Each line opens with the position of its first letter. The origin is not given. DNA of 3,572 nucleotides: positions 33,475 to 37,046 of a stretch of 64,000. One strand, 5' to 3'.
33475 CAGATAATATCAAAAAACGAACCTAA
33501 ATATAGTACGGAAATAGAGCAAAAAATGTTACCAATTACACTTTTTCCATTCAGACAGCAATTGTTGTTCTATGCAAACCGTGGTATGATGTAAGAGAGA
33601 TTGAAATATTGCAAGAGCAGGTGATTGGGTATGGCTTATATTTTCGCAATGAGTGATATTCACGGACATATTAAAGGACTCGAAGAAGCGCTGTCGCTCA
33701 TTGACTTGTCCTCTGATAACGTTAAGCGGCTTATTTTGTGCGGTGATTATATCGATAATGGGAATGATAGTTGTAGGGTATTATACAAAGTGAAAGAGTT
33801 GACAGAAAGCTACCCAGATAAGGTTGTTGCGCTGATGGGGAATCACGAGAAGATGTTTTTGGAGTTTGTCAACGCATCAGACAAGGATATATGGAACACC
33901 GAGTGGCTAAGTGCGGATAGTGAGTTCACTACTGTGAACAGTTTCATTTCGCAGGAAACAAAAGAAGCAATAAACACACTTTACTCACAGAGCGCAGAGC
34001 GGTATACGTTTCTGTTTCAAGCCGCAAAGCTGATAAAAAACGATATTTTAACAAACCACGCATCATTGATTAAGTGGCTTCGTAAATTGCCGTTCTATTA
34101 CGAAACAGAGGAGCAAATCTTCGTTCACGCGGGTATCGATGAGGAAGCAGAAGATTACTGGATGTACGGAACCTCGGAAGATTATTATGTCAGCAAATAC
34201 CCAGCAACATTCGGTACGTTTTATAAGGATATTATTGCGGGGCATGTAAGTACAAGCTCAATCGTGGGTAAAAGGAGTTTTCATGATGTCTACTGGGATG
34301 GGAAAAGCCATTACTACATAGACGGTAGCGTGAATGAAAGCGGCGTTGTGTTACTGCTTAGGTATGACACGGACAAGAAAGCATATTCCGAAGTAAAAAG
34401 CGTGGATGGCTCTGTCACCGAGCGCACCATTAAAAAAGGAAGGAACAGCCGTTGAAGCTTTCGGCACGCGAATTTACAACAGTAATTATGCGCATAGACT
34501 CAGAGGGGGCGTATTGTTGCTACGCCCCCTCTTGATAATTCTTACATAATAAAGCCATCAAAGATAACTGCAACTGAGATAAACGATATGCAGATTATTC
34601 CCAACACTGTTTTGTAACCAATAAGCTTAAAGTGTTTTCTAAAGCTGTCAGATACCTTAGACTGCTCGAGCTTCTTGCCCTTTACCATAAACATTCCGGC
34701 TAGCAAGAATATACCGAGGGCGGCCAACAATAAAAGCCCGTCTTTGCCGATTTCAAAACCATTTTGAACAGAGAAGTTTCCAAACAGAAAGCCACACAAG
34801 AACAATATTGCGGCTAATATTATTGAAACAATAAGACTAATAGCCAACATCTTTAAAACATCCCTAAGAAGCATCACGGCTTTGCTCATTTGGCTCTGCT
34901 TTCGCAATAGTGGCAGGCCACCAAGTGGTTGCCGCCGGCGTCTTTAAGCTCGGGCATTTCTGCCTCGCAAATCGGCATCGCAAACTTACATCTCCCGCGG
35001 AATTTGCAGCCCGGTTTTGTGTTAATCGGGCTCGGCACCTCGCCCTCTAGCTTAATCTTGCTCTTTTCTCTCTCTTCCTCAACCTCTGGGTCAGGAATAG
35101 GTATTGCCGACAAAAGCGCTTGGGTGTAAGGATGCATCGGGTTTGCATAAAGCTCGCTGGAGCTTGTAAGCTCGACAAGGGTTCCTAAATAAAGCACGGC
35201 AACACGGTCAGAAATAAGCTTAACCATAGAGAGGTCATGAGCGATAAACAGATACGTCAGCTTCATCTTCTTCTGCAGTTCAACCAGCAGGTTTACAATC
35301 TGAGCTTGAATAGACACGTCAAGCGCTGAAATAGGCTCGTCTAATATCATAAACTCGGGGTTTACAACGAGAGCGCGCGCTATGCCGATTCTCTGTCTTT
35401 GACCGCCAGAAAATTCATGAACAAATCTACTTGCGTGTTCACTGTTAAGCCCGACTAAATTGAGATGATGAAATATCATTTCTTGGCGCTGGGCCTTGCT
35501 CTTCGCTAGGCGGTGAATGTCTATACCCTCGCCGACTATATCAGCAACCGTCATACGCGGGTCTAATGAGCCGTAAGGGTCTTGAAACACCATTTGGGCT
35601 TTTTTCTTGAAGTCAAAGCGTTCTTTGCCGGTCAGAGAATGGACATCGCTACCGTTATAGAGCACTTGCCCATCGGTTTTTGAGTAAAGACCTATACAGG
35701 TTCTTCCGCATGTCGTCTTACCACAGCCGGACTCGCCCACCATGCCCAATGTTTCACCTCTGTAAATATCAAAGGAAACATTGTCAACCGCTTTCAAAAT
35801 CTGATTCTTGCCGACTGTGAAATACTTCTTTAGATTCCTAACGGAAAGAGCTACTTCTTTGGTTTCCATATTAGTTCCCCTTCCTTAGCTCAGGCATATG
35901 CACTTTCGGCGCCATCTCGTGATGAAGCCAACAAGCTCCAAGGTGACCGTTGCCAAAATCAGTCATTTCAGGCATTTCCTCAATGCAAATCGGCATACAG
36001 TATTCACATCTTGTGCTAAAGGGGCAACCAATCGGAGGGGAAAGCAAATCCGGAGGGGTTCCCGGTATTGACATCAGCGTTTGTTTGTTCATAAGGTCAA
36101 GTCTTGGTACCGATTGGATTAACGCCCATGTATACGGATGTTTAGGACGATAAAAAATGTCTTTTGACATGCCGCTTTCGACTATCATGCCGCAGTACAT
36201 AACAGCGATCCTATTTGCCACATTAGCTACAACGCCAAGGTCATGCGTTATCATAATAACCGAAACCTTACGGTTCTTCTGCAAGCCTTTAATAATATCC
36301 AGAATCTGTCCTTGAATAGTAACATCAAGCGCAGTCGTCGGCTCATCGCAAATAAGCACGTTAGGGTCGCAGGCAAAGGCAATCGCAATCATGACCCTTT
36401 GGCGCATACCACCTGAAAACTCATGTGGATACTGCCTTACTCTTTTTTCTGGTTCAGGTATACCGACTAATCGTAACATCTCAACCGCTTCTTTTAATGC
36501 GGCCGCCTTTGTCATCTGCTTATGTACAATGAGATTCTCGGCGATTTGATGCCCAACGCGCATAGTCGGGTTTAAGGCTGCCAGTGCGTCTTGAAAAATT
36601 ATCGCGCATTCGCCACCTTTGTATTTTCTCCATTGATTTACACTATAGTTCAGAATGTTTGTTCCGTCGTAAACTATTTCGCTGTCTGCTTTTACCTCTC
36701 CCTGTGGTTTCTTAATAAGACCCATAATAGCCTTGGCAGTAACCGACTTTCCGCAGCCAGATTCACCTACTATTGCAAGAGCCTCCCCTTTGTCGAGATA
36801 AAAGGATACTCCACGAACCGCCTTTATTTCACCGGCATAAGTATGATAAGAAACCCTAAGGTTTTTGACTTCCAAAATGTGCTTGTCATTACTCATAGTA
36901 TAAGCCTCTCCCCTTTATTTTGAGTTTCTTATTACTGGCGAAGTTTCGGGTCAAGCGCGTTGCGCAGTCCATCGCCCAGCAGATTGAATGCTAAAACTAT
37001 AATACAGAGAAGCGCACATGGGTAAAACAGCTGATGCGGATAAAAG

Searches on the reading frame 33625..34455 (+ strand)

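Call 96: search_protein_families(library=pfam, proteins=[window:33625-34455:+], max_evalue=0.0001)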
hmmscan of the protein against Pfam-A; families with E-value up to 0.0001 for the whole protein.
window:33625-34455:+ (276 aa): 1 family
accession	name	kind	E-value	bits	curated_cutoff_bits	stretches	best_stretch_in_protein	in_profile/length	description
PF00149.33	Metallophos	-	2.1e-13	51.6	21.5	1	6-163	3-134/191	Calcineurin-like phosphoesterase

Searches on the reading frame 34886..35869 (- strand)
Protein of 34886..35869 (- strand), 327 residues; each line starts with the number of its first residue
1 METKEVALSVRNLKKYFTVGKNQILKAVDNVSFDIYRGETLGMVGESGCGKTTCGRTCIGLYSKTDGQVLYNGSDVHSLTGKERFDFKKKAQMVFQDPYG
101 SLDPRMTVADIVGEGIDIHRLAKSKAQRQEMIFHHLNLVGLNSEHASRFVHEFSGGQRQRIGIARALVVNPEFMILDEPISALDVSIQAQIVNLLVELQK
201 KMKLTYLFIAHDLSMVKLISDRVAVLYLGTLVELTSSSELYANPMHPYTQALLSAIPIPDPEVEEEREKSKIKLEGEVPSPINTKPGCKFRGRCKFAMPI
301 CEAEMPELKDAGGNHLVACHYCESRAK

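Call 96: search_protein_families(library=pfam, proteins=[window:34886-35869:-], max_evalue=0.0001)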
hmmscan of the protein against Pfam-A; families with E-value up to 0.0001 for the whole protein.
window:34886-35869:- (327 aa): 2 families
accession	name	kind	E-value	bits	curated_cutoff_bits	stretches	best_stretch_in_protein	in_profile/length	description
PF00005.33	ABC_tran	-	2.3e-34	119.4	25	1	29-180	2-136/137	ABC transporter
PF08352.17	oligo_HPY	-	1.2e-17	64.5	27.1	1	232-301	1-65/65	Oligopeptide/dipeptide transporter, C-terminal region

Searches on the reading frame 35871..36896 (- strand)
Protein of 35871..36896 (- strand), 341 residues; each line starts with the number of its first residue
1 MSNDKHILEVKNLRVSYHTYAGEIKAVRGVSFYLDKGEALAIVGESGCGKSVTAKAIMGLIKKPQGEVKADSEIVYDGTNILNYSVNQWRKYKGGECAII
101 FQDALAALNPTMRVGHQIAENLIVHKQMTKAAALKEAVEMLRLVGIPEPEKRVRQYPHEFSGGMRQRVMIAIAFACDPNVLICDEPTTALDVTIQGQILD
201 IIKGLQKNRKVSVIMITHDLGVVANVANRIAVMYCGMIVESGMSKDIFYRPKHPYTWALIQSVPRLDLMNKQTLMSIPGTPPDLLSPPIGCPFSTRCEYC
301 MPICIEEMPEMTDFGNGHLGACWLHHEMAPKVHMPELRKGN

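Call 96: search_protein_families(library=pfam, proteins=[window:35871-36896:-], max_evalue=0.0001)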
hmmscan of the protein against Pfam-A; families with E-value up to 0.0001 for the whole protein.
window:35871-36896:- (341 aa): 5 families
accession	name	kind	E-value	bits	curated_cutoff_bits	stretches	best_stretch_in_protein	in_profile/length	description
PF00005.33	ABC_tran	-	1.8e-30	106.7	25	1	28-188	2-137/137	ABC transporter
PF08352.17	oligo_HPY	-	3.3e-20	72.7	27.1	1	239-304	1-65/65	Oligopeptide/dipeptide transporter, C-terminal region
PF02463.25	SMC_N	-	2.8e-06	27.4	40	1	40-232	27-211/220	RecF/RecN/SMC N terminal domain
PF13304.12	AAA_21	-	1.8e-05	25.4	27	0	148-223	226-303/304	AAA domain, putative AbiEii toxin, Type IV TA system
PF00004.35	AAA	-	9.4e-05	23.3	21.2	0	42-117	3-83/131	ATPase family associated with various cellular activities (AAA)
